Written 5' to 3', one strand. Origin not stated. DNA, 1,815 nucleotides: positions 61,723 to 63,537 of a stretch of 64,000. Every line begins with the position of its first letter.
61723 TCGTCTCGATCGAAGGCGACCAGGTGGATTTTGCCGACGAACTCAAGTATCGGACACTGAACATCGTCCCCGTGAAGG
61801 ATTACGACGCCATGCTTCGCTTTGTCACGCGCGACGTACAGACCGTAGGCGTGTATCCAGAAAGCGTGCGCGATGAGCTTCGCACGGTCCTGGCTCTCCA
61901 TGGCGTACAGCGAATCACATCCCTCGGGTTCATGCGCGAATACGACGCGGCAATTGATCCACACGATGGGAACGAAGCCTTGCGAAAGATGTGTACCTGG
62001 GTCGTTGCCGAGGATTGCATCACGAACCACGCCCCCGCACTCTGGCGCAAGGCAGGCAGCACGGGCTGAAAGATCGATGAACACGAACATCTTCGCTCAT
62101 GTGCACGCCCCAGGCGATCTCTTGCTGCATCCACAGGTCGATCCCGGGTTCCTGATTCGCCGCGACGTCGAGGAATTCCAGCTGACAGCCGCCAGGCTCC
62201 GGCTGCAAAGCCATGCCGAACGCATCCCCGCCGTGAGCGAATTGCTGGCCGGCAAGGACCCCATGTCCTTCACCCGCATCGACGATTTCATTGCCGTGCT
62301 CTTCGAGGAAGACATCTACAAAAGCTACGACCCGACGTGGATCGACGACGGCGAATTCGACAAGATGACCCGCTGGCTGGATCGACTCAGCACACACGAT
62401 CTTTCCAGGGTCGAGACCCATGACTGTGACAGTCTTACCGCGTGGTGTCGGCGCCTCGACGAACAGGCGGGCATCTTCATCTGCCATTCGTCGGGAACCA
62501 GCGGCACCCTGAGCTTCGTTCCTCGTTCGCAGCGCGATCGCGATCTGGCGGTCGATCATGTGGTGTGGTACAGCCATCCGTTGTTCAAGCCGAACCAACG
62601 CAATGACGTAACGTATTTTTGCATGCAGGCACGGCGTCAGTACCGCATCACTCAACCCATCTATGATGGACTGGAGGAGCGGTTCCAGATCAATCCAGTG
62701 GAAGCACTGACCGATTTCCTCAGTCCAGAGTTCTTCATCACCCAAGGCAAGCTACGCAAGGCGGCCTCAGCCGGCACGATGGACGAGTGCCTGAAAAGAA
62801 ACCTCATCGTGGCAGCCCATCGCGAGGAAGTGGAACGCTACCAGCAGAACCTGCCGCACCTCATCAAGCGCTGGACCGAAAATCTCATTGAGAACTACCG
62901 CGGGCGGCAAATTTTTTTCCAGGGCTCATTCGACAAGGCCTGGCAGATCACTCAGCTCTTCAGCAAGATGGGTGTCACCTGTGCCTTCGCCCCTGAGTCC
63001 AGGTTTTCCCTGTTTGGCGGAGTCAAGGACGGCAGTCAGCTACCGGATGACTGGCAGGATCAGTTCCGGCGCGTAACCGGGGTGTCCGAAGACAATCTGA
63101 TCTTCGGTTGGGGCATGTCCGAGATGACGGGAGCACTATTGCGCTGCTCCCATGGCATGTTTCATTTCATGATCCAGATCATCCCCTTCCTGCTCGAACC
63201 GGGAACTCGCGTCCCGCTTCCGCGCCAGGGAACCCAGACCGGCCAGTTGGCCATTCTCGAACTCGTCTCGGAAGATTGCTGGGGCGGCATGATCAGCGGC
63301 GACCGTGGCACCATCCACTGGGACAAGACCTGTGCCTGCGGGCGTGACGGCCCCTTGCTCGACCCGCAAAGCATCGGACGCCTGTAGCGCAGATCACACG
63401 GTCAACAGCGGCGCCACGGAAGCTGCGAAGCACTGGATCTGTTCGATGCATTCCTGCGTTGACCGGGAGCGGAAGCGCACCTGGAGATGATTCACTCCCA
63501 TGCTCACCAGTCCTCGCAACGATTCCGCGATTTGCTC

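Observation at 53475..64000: Lux-like but non-lux system: duplicated LuxC and LuxE homologs next to a luciferase-family oxidoreductase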

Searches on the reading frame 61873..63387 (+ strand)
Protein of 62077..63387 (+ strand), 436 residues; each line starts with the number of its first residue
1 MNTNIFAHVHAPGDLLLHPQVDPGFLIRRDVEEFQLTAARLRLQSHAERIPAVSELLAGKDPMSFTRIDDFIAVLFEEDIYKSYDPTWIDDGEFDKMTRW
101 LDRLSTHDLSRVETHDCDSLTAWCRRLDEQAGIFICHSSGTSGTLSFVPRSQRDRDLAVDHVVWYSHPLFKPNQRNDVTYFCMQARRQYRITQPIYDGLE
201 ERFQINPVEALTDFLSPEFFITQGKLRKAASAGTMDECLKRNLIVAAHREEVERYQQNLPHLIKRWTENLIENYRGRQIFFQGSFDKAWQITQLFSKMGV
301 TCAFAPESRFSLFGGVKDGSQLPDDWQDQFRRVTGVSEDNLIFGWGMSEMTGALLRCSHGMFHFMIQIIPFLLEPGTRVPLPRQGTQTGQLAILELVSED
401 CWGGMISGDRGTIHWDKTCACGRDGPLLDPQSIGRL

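Call 7: search_protein_families(library=pfam, proteins=[window:62077-63387:+], max_evalue=0.01)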
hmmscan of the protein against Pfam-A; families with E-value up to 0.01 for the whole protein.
window:62077-63387:+ (436 aa): 0 families

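Call 8: search_protein_families(library=ncbifam, proteins=[window:62077-63387:+], max_evalue=0.01)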
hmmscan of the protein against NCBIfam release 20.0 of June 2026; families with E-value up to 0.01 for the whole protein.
window:62077-63387:+ (436 aa): 0 families

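Call 9: search_protein_families(library=pfam, proteins=[window:62077-63387:+, window:61873-63387:+], max_evalue=10)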
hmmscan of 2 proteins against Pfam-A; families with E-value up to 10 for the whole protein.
window:62077-63387:+ (436 aa): 2 families
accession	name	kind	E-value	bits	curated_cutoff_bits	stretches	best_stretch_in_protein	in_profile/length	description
PF00501.34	AMP-binding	-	0.092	12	29.9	1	318-354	294-328/384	AMP-binding enzyme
PF12244.13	DUF3606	-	0.2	11.9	24.3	1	104-127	5-28/54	Protein of unknown function (DUF3606)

window:61873-63387:+ (504 aa): 2 families
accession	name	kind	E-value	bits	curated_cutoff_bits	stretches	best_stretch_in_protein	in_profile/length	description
PF00501.34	AMP-binding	-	0.13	11.4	29.9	1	386-422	294-328/384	AMP-binding enzyme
PF12244.13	DUF3606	-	0.27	11.5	24.3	1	172-195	5-28/54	Protein of unknown function (DUF3606)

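Call 12: find_encoding_contigs(protein=window:62077-63387:+, flank=10000, max_places=8)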
Protein window:62077-63387:+ (436 aa): 23 contigs read that carry it; 7 places shown.
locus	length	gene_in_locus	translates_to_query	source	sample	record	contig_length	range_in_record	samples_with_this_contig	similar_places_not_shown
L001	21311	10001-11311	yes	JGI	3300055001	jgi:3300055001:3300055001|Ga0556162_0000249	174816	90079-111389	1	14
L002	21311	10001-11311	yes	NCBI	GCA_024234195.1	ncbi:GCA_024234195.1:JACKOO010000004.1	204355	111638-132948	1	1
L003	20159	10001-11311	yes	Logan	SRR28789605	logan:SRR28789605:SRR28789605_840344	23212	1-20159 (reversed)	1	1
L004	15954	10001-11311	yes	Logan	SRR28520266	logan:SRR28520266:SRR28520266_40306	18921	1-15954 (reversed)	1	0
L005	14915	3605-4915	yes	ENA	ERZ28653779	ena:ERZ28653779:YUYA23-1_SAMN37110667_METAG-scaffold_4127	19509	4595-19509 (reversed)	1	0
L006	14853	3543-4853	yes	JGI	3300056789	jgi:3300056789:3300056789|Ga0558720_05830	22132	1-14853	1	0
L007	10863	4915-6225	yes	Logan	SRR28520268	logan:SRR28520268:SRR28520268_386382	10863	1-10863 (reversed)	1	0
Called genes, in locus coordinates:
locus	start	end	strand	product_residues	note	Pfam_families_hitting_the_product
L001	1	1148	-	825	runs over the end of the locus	PF02515:CoA_transf_3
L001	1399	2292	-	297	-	PF09339:HTH_IclR, PF12802:MarR_2 (weak), PF01614:IclR_C (faint)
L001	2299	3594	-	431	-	PF07690:MFS_1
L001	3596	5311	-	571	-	PF02776:TPP_enzyme_N, PF00205:TPP_enzyme_M, PF02775:TPP_enzyme_C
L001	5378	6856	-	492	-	PF05893:LuxC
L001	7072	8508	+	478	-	-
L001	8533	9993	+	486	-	PF05893:LuxC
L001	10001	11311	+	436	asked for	-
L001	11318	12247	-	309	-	PF00296:Bac_luciferase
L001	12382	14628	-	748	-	PF07715:Plug, PF00593:TonB_dep_Rec_b-barrel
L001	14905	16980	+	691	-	PF01011:PQQ, PF13360:PQQ_2, PF13570:Beta-prop_ACSF4 (weak), PF13360:PQQ_2 (weak), PF01011:PQQ, PF13442:Cytochrome_CBB3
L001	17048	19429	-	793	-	PF01011:PQQ, PF13570:Beta-prop_ACSF4 (faint), PF13360:PQQ_2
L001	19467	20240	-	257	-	PF00106:adh_short, PF08659:KR, PF13561:adh_short_C2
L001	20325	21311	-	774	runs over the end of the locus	PF07715:Plug, PF00593:TonB_dep_Rec_b-barrel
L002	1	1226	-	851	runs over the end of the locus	PF02515:CoA_transf_3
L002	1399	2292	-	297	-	PF09339:HTH_IclR, PF12802:MarR_2 (weak), PF01614:IclR_C (faint)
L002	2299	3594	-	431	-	PF07690:MFS_1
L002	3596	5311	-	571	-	PF02776:TPP_enzyme_N, PF00205:TPP_enzyme_M, PF02775:TPP_enzyme_C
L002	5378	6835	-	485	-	PF05893:LuxC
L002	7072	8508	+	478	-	-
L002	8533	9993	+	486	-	PF05893:LuxC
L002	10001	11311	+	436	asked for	-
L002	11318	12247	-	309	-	PF00296:Bac_luciferase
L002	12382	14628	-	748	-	PF07715:Plug, PF00593:TonB_dep_Rec_b-barrel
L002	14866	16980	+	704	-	PF01011:PQQ, PF13360:PQQ_2, PF13570:Beta-prop_ACSF4 (faint), PF13360:PQQ_2 (weak), PF01011:PQQ, PF13442:Cytochrome_CBB3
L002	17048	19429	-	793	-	PF01011:PQQ, PF13570:Beta-prop_ACSF4 (faint), PF13360:PQQ_2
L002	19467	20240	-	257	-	PF00106:adh_short, PF08659:KR, PF13561:adh_short_C2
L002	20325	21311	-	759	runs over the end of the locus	PF07715:Plug, PF00593:TonB_dep_Rec_b-barrel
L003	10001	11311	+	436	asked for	-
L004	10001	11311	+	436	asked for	-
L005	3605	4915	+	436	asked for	-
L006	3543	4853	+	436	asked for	-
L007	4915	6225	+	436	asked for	-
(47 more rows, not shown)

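Call 14: find_homologous_proteins(query=window:62077-63387:+, max_evalue=0.001)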
Query window:62077-63387:+ (436 aa): 85 proteins with E <= 0.001 among 5748 candidates.
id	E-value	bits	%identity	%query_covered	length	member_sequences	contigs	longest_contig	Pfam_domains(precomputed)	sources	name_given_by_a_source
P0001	0.0e+0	1022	99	100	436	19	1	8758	-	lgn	-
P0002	9.6e-230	781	74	99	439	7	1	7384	-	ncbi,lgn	-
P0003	3.4e-229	779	76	100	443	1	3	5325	-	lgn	-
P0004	1.3e-228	777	76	98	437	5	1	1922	-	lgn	-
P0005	2.3e-226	770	75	100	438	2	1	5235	-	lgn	-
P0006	3.2e-221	753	74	98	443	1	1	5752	-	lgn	-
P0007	1.3e-219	748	72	98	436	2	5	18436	-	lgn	-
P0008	3.0e-208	710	69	98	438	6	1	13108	-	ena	-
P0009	3.3e-206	703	68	100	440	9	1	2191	-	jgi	jgi:hypothetical protein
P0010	9.6e-205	699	68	100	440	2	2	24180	-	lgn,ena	-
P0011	2.1e-203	694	67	100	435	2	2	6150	-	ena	-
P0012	3.1e-199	681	66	100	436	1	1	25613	-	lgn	-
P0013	4.2e-199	680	67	100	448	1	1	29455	-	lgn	-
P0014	2.9e-197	674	65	100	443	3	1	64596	-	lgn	-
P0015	3.1e-190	651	64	98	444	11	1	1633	-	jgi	-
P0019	6.8e-174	597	63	94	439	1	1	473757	-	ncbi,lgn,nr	ncbi:Uncharacterised protein [Halioglobus japonicus]|nr:Uncharacterised protein [Halioglobus japonic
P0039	5.8e-136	472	50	98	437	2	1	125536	-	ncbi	ncbi:hypothetical protein [Zhongshania borealis]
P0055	2.4e-55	206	33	92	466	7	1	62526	-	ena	-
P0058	1.6e-53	200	32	94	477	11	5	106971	-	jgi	jgi:hypothetical protein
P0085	8.0e-18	83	27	81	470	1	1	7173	PF04443.18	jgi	jgi:hypothetical protein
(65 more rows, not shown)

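Call 16: find_related_loci(query=A1, collection=genome_contigs, flank=10000)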
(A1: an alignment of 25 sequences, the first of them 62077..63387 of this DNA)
Query A1 (436 aa) in genome_contigs; peptide patterns used: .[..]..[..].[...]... (x = any residue, [..] = any of these).
252 stretches matched a pattern; 218 encode a relative of the query (tblastn E <= 1e-3); the best 80 are kept; 78 distinct loci.
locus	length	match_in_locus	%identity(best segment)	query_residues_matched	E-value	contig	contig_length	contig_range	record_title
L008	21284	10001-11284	76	8-436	0e+0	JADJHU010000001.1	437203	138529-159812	MAG: Gammaproteobacteria bacterium isolate Ega_18-Q3-R5-49_BATAC.239 tig00001202-10-4363950, whole genome shotgun sequen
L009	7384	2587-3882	74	4-436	0e+0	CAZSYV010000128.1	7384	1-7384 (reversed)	MAG TPA_asm: uncultured Klebsiella sp. isolate binchicken_co235_70 genome assembly, contig: NODE_22525_length_7384_cov_9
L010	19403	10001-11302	66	2-436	0e+0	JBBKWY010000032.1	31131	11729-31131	MAG: Halioglobus sp. isolate metabat_bins.23 k119_3497579, whole genome shotgun sequence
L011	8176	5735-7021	64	8-436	0e+0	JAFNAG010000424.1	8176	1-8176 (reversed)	MAG: Acidobacteria bacterium isolate CTSoil_012 scaffold_40364, whole genome shotgun sequence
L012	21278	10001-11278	64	8-433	0e+0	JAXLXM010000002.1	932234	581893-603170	MAG: Candidatus Binatia bacterium isolate STL-DESB1 C1.37.fa-2, whole genome shotgun sequence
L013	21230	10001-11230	63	28-436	6e-177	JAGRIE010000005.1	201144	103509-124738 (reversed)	MAG: Halioglobus sp. isolate HKST-UBA215 NODE_5_length_201144_cov_10.128484, whole genome shotgun sequence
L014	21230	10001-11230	63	28-436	4e-175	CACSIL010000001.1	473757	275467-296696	Halioglobus japonicus isolate BC5_1 genome assembly, contig: BC5_1_contig_1, whole genome shotgun sequence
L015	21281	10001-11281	50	4-429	4e-139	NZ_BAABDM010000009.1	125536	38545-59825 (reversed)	Zhongshania borealis strain JCM 17304 sequence09, whole genome shotgun sequence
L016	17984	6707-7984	50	4-429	2e-137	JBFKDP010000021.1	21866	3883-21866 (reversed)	MAG: Litorivivens sp. isolate Mix_sand20.2022.06.G.6 k141_824693_length_21866_cov_11.1544, whole genome shotgun sequence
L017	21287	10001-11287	51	8-436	1e-138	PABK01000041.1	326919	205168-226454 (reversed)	MAG: Halioglobus sp. isolate NAT121 MHASMcontig_967900, whole genome shotgun sequence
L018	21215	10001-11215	34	31-436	9e-73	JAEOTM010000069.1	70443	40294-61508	MAG: Candidatus Hodarchaeota archaeon isolate YT2_004 k127_13157056, whole genome shotgun sequence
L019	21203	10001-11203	33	31-431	4e-72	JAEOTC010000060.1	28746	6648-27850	MAG: Candidatus Hodarchaeota archaeon isolate YT1_021 k127_9461531, whole genome shotgun sequence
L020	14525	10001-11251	33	16-431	1e-71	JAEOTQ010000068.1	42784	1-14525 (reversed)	MAG: Candidatus Hodarchaeota archaeon isolate YT2_065 k127_13576750, whole genome shotgun sequence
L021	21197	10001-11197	32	31-429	6e-71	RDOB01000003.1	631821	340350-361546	MAG: Candidatus Heimdallarchaeota archaeon isolate SZ_4_bin2.246 NODE_3_length_631821_cov_10.368503, whole genome shotgu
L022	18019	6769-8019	32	16-431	6e-69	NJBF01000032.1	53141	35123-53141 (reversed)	MAG: Candidatus Heimdallarchaeota archaeon B3_Heim 380, whole genome shotgun sequence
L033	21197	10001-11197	33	30-429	8e-61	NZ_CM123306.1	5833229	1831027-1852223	Rhodococcus sp. SJ-3 chromosome, whole genome shotgun sequence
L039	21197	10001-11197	32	30-429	2e-59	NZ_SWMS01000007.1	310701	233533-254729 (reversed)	Prauserella endophytica strain CGMCC 4.7182 Scaffold7, whole genome shotgun sequence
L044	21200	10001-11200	32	26-426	6e-58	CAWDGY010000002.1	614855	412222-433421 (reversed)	MAG: uncultured Gammaproteobacteria bacterium isolate MFD05705.bin.2.153 genome assembly, contig: contig_14246, whole ge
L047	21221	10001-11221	33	26-433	3e-58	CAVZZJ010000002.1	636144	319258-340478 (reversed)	MAG: uncultured Acidimicrobiaceae bacterium isolate MFD01716.bin.2.92 genome assembly, contig: contig_16515, whole genom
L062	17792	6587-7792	31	29-431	1e-55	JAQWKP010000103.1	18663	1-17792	MAG: Novosphingobium sp. isolate cluster2_bin.102 k141_389556, whole genome shotgun sequence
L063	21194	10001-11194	30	28-426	1e-55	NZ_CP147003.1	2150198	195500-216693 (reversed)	Novosphingobium sp. BL-8H chromosome 2, complete sequence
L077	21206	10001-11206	31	29-431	1e-54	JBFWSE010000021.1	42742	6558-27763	MAG: Novosphingobium sp. isolate CA_2019_TPBF_222 NODE_5426_length_42742_cov_4.117635_TPBF, whole genome shotgun sequenc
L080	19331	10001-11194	30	28-426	2e-54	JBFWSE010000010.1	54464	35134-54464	MAG: Novosphingobium sp. isolate CA_2019_TPBF_222 NODE_4105_length_54464_cov_4.218967_TPBF, whole genome shotgun sequenc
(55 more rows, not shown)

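Call 19: search_solved_structures(query=A1, max_evalue=10, show_alignments=2)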
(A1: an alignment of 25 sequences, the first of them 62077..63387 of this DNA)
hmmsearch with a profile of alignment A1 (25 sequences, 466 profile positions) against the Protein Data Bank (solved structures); distinct sequences matched with E-value up to 10: 16.
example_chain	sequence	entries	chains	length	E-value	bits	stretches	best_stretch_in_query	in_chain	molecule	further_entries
7xc6_E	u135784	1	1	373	9.5e-12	47.7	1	267-420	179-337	LuxE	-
9s3l_A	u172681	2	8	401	7.1e-05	25.1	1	331-434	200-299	Phenylacetate-CoA ligase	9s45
2y27_A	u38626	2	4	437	0.00011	24.4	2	290-388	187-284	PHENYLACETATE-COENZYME A LIGASE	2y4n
2y4o_A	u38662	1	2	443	0.00022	23.5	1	134-175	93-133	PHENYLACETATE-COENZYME A LIGASE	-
4r1l_A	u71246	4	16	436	0.0017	20.5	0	331-389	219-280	Phenylacetate-coenzyme A ligase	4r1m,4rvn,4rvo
8jmv_A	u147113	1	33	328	0.12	14.5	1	211-275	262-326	Flagella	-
9o7i_A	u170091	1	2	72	0.2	13.7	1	224-281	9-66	E3 ubiquitin-protein ligase CHIP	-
6wuq_A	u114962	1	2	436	0.25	13.4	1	334-435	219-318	AjiA1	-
1bnd_A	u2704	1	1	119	0.53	12.3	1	117-164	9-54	BRAIN DERIVED NEUROTROPHIC FACTOR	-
7kyd_A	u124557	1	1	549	0.62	12.1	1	316-387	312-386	Long-chain fatty-acyl-CoA synthetase CG6178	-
8b8b_A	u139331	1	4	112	0.66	12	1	9-81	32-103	Munia Bornavirus 1 phosphoprotein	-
6siw_A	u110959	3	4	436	0.72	11.9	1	334-435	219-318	PaaK-like ligase (AMP-dependent synthetase and ligase) | AMP-dependent synthetase and ligase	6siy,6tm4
6siw_B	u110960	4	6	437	0.73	11.9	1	334-435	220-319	PaaK-like ligase (AMP-dependent synthetase and ligase) | AMP-dependent synthetase and ligase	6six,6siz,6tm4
1qhh_B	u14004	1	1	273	0.84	11.6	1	176-245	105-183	PROTEIN (PCRA (SUBUNIT))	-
9o7e_A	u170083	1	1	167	1.4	10.9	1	223-282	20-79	E3 ubiquitin-protein ligase CHIP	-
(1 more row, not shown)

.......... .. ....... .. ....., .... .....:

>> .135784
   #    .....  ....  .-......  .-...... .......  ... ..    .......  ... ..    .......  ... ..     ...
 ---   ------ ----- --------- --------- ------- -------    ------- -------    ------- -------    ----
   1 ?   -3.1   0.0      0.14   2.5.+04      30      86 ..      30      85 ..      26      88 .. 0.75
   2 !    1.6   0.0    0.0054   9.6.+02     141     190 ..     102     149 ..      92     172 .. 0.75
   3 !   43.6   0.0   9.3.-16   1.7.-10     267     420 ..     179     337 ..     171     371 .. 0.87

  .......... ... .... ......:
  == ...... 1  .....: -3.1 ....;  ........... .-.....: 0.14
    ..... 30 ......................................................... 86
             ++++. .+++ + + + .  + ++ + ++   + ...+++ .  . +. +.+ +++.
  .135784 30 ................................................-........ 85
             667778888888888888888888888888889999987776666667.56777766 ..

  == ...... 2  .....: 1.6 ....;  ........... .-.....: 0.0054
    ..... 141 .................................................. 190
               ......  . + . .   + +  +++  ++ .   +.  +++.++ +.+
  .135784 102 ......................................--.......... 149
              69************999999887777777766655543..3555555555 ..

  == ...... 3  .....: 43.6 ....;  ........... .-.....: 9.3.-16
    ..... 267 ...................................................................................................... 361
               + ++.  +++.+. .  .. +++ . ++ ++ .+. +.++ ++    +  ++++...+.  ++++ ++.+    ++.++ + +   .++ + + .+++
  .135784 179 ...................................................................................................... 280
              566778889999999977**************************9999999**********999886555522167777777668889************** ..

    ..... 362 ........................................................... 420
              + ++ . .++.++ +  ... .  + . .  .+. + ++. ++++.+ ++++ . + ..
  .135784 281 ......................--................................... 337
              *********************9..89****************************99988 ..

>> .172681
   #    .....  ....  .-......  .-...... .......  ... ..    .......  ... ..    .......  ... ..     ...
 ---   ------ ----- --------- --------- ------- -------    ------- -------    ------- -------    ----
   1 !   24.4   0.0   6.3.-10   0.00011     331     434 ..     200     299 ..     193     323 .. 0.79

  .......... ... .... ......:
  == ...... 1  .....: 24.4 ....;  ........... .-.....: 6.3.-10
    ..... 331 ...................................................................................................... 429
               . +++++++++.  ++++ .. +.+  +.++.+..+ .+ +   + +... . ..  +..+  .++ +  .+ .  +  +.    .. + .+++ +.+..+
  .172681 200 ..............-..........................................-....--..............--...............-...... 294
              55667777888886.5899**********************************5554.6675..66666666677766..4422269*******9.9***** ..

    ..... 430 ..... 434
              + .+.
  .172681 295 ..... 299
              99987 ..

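Call 25: find_encoding_contigs(protein=P0019, flank=10000, max_places=1)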
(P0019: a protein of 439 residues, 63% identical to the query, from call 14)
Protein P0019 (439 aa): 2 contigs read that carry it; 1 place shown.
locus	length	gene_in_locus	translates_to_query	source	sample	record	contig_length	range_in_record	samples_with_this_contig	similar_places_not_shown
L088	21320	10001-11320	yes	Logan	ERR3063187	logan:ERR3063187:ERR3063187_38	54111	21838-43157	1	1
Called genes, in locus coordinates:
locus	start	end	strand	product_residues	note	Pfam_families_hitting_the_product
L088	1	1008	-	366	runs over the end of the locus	PF00296:Bac_luciferase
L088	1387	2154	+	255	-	PF00106:adh_short, PF08659:KR, PF01370:Epimerase (weak), PF13561:adh_short_C2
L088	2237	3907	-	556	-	PF02776:TPP_enzyme_N, PF00205:TPP_enzyme_M, PF02775:TPP_enzyme_C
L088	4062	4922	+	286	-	PF23441:SDR (weak), PF00106:adh_short, PF02719:Polysacc_synt_2 (faint), PF08659:KR, PF13460:NAD_binding_10 (faint), PF13561:adh_short_C2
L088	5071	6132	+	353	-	PF19328:DAP_DH_C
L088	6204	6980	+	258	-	PF00106:adh_short, PF08659:KR (weak), PF13561:adh_short_C2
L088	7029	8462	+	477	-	-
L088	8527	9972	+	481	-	PF05893:LuxC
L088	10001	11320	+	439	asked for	-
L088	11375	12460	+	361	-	PF06742:DUF1214 (faint)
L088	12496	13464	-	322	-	PF00795:CN_hydrolase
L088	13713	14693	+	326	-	PF00795:CN_hydrolase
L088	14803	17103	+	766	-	PF07715:Plug, PF00593:TonB_dep_Rec_b-barrel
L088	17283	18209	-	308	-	PF02129:Peptidase_S15 (weak), PF12146:Hydrolase_4, PF00561:Abhydrolase_1 (weak), PF12697:Abhydrolase_6 (faint)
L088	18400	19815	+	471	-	-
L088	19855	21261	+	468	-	PF05893:LuxC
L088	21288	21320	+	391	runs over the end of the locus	PF17784:Sulfotransfer_4 (faint), PF00685:Sulfotransfer_1, PF13469:Sulfotransfer_3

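Call 26: find_encoding_contigs(protein=P0039, flank=10000, max_places=1)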
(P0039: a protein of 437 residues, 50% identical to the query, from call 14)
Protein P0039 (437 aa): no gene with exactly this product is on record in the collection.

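Call 38: find_encoding_contigs(protein=P0058, flank=8000, max_places=2)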
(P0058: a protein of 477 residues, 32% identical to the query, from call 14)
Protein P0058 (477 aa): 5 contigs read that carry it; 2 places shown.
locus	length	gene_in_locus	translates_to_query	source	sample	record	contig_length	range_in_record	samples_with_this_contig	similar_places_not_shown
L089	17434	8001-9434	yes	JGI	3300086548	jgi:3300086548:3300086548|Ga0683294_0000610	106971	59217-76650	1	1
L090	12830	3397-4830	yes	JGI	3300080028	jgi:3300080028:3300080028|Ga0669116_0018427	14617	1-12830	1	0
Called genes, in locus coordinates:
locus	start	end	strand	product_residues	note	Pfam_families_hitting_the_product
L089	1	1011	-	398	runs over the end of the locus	PF14659:Phage_int_SAM_3, PF22022:Phage_int_M, PF00589:Phage_integrase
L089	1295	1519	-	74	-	PF13783:DUF4177 (weak)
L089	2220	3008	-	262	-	-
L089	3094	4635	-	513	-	PF01425:Amidase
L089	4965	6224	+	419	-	PF00067:p450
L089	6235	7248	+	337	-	PF12146:Hydrolase_4 (faint)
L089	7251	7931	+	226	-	PF00440:TetR_N, PF17925:TetR_C_20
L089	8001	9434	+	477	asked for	-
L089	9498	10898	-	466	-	-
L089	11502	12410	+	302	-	PF00296:Bac_luciferase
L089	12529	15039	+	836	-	PF03706:LPG_synthase_TM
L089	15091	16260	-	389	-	PF04909:Amidohydro_2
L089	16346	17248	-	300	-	PF00106:adh_short, PF08659:KR (weak), PF13561:adh_short_C2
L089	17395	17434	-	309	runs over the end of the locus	PF00126:HTH_1, PF12727:PBP_like (faint), PF03466:LysR_substrate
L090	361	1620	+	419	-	PF00067:p450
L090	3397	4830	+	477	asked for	-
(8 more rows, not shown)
